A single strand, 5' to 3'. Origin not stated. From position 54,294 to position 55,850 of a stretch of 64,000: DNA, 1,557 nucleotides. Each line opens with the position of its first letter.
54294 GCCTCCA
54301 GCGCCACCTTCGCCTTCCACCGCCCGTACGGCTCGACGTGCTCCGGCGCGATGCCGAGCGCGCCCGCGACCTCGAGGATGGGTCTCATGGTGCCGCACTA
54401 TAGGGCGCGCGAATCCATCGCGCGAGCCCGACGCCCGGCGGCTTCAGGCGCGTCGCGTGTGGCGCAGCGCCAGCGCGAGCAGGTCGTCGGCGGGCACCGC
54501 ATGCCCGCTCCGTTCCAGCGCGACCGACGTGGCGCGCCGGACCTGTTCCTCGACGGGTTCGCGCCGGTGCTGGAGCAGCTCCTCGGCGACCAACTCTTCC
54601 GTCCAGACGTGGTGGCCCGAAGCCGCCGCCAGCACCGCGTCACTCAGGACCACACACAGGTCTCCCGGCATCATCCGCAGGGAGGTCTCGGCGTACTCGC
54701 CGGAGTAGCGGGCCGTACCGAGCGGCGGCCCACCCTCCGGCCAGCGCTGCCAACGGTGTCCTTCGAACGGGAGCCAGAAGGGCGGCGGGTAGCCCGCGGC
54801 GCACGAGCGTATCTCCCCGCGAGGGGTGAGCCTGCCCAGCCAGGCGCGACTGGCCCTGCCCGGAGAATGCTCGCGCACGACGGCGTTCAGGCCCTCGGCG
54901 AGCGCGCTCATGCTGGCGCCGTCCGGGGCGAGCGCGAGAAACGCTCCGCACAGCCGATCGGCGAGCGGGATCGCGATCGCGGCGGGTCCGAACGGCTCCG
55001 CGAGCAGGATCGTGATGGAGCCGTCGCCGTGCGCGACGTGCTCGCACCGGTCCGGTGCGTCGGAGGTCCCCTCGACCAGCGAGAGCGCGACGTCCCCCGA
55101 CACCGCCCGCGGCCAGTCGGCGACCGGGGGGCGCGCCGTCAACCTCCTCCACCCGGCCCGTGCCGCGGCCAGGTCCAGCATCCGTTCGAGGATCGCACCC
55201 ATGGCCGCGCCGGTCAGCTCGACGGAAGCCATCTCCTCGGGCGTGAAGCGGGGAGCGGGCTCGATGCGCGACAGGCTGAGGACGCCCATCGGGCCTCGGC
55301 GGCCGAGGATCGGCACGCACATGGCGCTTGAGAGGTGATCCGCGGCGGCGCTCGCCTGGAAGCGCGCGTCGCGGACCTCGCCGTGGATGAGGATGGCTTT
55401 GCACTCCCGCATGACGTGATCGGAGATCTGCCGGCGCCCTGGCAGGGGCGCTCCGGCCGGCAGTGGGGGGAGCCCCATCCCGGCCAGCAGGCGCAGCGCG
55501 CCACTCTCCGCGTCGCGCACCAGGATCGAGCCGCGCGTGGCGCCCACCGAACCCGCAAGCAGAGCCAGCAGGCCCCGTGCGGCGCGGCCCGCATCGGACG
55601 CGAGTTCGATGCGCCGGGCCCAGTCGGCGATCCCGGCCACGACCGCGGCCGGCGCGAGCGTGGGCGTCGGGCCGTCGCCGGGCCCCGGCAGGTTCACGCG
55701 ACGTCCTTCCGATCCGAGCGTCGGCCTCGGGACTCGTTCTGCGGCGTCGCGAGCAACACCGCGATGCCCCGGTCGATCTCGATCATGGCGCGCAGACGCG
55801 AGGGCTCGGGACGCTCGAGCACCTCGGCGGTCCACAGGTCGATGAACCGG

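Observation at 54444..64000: Self-contained sigma-54 cascade: three bEBPs, three -24/-12 promoters, FlaF-like/pseudo-PP2C output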

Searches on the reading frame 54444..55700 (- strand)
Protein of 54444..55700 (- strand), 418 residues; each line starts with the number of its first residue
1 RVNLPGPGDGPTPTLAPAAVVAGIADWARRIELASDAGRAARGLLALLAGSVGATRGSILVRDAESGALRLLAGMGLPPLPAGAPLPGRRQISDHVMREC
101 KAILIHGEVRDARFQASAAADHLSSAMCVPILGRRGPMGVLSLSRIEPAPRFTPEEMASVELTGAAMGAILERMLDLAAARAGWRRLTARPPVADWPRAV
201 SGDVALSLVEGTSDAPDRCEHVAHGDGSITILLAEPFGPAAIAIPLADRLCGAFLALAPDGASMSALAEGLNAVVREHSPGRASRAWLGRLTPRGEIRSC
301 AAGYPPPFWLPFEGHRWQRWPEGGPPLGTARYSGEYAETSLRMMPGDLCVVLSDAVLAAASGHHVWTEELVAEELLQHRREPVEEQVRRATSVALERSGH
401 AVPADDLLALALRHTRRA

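Call 9: search_protein_families(library=pfam, proteins=[window:54444-55700:-], max_evalue=10)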
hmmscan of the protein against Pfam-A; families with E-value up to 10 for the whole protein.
window:54444-55700:- (418 aa): 5 families
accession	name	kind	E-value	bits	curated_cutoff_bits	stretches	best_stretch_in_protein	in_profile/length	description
PF07228.17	SpoIIE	-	2.2e-15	57.5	25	1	247-414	23-191/192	Stage II sporulation protein E (SpoIIE)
PF13185.12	GAF_2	-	1.4e-08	35.5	28.6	1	43-172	10-136/136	GAF domain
PF01590.32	GAF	-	2.2e-08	35.1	22.4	1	40-167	5-129/133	GAF domain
PF13492.12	GAF_3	-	0.00029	21.7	27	1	44-167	9-123/129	GAF domain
PF03472.21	Autoind_bind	-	0.062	13.3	23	1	110-153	86-129/149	Autoinducer binding domain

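Call 17: find_homologous_proteins(query=window:54444-55697:-, max_evalue=0.001)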
Query window:54444-55697:- (417 aa): 9 proteins with E <= 0.001 among 8000 candidates.
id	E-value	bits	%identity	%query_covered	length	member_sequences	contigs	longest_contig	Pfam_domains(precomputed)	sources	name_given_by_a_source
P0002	9.3e-263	890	98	100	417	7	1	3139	PF13185.13,PF01590.33,PF07228.18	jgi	jgi:hypothetical protein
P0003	1.9e-196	671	78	95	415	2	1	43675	PF13185.13,PF01590.33,PF07228.18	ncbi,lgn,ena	-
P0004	8.6e-173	593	73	95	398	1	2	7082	PF13185.13,PF01590.33,PF07228.18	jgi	jgi:hypothetical protein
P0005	4.1e-155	535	64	87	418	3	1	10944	PF13185.13,PF01590.33,PF07228.18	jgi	jgi:hypothetical protein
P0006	1.7e-93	332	46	100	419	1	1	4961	PF13185.13,PF01590.33,PF13492.13,PF07228.18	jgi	jgi:hypothetical protein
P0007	1.4e-86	309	43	97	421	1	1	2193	PF13185.13,PF01590.33,PF13492.13,PF07228.18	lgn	-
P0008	2.7e-80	289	42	96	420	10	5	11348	PF13185.13,PF01590.33,PF13492.13,PF07228.18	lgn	-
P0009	9.6e-73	264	41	96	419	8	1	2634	PF01590.33,PF13492.13,PF07228.18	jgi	-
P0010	8.1e-70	254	40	99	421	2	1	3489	PF13185.13,PF01590.33,PF13492.13,PF07228.18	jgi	-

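Call 18: find_encoding_contigs(protein=P0003, flank=10000, max_places=3)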
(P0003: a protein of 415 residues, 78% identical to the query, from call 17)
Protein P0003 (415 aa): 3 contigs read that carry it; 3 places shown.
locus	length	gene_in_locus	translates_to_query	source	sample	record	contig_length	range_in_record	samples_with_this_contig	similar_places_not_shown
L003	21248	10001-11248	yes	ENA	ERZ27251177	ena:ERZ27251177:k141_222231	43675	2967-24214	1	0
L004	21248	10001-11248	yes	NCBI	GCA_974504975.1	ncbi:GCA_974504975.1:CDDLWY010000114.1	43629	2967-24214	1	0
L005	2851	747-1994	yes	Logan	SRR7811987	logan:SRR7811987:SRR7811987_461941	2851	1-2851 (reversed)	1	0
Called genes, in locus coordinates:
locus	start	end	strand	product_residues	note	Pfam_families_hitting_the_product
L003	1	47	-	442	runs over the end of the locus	-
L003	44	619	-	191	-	PF08281:Sigma70_r4_2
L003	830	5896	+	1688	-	PF00069:Pkinase, PF07714:PK_Tyr_Ser-Thr, PF13191:AAA_16, PF01590:GAF, PF13185:GAF_2, PF13492:GAF_3, PF00158:Sigma54_activat, PF07728:AAA_5, +9 more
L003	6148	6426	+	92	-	-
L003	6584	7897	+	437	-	PF00158:Sigma54_activat, PF14532:Sigma54_activ_2, PF07728:AAA_5 (weak), PF25601:AAA_lid_14, PF02954:HTH_8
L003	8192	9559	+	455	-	PF00072:Response_reg, PF01078:Mg_chelatase (faint), PF00158:Sigma54_activat, PF14532:Sigma54_activ_2, PF07728:AAA_5, PF25601:AAA_lid_14, PF02954:HTH_8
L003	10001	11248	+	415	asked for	PF01590:GAF, PF13185:GAF_2, PF07228:SpoIIE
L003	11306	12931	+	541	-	PF01268:FTHFS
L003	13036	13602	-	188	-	-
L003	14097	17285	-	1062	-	PF00128:Alpha-amylase (weak)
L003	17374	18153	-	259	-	PF00912:Transgly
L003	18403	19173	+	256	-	-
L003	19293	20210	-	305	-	PF01073:3Beta_HSD (weak), PF01370:Epimerase, PF05368:NmrA, PF13460:NAD_binding_10, PF16363:GDP_Man_Dehyd (faint)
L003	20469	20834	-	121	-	PF01242:PTPS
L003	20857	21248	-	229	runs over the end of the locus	PF00733:Asn_synthase, PF06508:QueC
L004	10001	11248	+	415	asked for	PF01590:GAF, PF13185:GAF_2, PF07228:SpoIIE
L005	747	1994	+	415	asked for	PF01590:GAF, PF13185:GAF_2, PF07228:SpoIIE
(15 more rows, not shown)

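Call 19: find_encoding_contigs(protein=P0005, flank=10000, max_places=3)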
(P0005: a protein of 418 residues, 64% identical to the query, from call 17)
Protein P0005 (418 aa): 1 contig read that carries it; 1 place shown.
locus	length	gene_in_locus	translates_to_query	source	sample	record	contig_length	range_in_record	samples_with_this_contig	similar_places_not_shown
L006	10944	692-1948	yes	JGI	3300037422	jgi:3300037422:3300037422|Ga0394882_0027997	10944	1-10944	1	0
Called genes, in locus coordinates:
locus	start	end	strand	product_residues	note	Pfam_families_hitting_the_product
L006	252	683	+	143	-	PF07309:FlaF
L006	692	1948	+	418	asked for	PF01590:GAF, PF13185:GAF_2, PF07228:SpoIIE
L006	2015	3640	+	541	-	PF01268:FTHFS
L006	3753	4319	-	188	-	-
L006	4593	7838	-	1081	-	PF00128:Alpha-amylase (weak)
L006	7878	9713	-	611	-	PF00912:Transgly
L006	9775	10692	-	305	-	PF00106:adh_short (faint), PF01370:Epimerase, PF05368:NmrA, PF13460:NAD_binding_10, PF16363:GDP_Man_Dehyd (faint)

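Call 20: find_encoding_contigs(protein=P0008, flank=10000, max_places=3)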
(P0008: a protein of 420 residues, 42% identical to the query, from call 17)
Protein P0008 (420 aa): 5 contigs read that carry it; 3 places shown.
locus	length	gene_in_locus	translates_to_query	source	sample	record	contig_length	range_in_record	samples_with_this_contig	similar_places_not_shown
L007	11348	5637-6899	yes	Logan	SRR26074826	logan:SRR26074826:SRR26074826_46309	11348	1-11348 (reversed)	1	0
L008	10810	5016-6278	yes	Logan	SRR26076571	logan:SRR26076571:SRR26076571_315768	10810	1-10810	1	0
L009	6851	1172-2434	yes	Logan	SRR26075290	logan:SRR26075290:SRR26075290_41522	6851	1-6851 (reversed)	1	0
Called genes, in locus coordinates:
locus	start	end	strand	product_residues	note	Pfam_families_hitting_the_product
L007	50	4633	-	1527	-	PF01364:Peptidase_C25, PF13517:FG-GAP_3, PF01839:FG-GAP (weak), PF13860:FlgD_ig (weak)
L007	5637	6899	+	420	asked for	PF01590:GAF, PF13185:GAF_2, PF13492:GAF_3, PF07228:SpoIIE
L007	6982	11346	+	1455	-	?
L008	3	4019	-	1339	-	?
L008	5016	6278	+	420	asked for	PF01590:GAF, PF13185:GAF_2, PF13492:GAF_3, PF07228:SpoIIE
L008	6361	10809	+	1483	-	?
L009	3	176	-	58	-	?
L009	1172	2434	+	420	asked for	PF01590:GAF, PF13185:GAF_2, PF13492:GAF_3, PF07228:SpoIIE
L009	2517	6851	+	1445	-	?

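Call 28: search_solved_structures(query=A2, max_evalue=0.01, show_alignments=3)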
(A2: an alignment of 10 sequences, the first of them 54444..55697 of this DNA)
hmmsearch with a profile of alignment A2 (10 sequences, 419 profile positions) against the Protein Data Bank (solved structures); distinct sequences matched with E-value up to 0.01: 3.
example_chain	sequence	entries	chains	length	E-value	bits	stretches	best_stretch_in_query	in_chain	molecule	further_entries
6k4e_A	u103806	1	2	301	0.0001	24.5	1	312-415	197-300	Putative serine phosphatase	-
3ke6_A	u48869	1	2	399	0.00014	24.1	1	229-358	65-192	Protein Rv1364c/MT1410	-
4mcw_A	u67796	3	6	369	0.0007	21.8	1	25-171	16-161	Metal dependent phosphohydrolase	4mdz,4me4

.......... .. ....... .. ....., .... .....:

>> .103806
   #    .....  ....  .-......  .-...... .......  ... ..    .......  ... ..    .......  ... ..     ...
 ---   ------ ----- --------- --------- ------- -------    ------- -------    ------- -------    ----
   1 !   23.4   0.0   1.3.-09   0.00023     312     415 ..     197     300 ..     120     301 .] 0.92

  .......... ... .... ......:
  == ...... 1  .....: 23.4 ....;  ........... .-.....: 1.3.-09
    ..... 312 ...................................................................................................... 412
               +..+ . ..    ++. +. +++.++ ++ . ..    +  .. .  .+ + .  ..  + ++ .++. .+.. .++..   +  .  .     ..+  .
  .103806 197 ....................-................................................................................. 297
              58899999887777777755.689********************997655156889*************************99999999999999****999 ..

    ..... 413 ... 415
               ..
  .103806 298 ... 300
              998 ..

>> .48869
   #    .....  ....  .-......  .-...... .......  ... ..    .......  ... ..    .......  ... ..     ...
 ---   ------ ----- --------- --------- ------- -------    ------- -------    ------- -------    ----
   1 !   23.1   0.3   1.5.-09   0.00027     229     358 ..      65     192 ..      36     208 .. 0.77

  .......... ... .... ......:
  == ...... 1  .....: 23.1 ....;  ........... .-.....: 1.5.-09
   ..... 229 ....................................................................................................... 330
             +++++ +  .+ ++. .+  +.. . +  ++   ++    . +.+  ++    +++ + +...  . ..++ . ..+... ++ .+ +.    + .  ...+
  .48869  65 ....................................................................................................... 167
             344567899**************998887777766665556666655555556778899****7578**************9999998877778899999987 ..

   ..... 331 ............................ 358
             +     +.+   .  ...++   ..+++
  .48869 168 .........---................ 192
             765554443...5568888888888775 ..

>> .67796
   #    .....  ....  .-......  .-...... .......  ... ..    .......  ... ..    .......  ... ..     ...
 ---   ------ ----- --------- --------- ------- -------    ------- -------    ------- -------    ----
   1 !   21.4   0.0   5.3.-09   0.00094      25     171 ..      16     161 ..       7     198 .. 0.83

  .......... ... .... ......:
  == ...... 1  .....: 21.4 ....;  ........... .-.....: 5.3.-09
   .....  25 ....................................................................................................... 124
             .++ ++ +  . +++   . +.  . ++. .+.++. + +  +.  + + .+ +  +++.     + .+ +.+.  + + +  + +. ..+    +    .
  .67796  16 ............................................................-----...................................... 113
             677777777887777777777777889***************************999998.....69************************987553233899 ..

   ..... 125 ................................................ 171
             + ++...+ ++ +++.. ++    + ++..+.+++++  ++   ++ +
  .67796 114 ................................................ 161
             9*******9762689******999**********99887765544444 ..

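Call 29: find_related_loci(query=A2, collection=genome_contigs, flank=10000)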
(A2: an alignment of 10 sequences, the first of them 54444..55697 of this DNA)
Query A2 (417 aa) in genome_contigs; peptide patterns used: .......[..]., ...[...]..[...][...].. (x = any residue, [..] = any of these).
75 stretches matched a pattern; 5 encode a relative of the query (tblastn E <= 1e-3); 5 distinct loci.
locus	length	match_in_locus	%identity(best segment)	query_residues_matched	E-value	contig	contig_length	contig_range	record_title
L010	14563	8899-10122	44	10-415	1e-93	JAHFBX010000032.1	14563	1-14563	MAG: Candidatus Eisenbacteria bacterium isolate nzgw208 NODE_1484_length_14564_cov_3.011147, whole genome shotgun sequen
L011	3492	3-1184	45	24-415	8e-92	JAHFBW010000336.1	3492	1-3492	MAG: Candidatus Eisenbacteria bacterium isolate nzgw207 NODE_44549_length_3493_cov_3.344009, whole genome shotgun sequen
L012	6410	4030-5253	45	10-415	3e-90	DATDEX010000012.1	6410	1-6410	MAG TPA_asm: Candidatus Eisenbacteria bacterium isolate SMAG_U211 k141_514489, whole genome shotgun sequence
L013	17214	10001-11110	38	43-403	3e-54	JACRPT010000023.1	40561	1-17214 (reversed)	MAG: Candidatus Eisenbacteria bacterium isolate NC_groundwater_1994_Pr3_S-0.65um_72_3 SR2-18-Sp65_coassembly_scaffold_12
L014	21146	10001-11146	36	40-412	6e-51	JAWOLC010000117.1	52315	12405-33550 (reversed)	MAG: Candidatus Eisenbacteria bacterium isolate bin_205 c_000023025242, whole genome shotgun sequence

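Call 32: find_encoding_contigs(protein=P0004, flank=10000, max_places=3)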
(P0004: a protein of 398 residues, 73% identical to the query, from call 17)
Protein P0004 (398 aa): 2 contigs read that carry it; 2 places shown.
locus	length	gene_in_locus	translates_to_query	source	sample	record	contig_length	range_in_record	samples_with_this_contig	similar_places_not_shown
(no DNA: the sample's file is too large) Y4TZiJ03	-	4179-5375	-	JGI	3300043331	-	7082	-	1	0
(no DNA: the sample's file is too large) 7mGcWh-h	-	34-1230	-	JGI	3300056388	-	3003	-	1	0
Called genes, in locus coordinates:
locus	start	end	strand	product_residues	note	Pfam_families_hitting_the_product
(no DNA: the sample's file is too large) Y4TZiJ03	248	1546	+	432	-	PF00158:Sigma54_activat, PF14532:Sigma54_activ_2, PF25601:AAA_lid_14, PF02954:HTH_8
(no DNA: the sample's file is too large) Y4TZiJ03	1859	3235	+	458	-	PF00072:Response_reg, PF00158:Sigma54_activat, PF01078:Mg_chelatase (faint), PF14532:Sigma54_activ_2, PF07728:AAA_5, PF25601:AAA_lid_14, PF02954:HTH_8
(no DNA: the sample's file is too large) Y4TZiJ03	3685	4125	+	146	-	PF07309:FlaF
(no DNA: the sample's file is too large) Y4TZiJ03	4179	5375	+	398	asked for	PF01590:GAF, PF13185:GAF_2 (weak), PF07228:SpoIIE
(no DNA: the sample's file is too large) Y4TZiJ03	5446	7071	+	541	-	PF01268:FTHFS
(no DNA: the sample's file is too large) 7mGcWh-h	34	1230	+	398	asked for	PF01590:GAF, PF13185:GAF_2 (weak), PF07228:SpoIIE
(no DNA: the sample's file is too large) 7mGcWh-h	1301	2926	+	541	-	PF01268:FTHFS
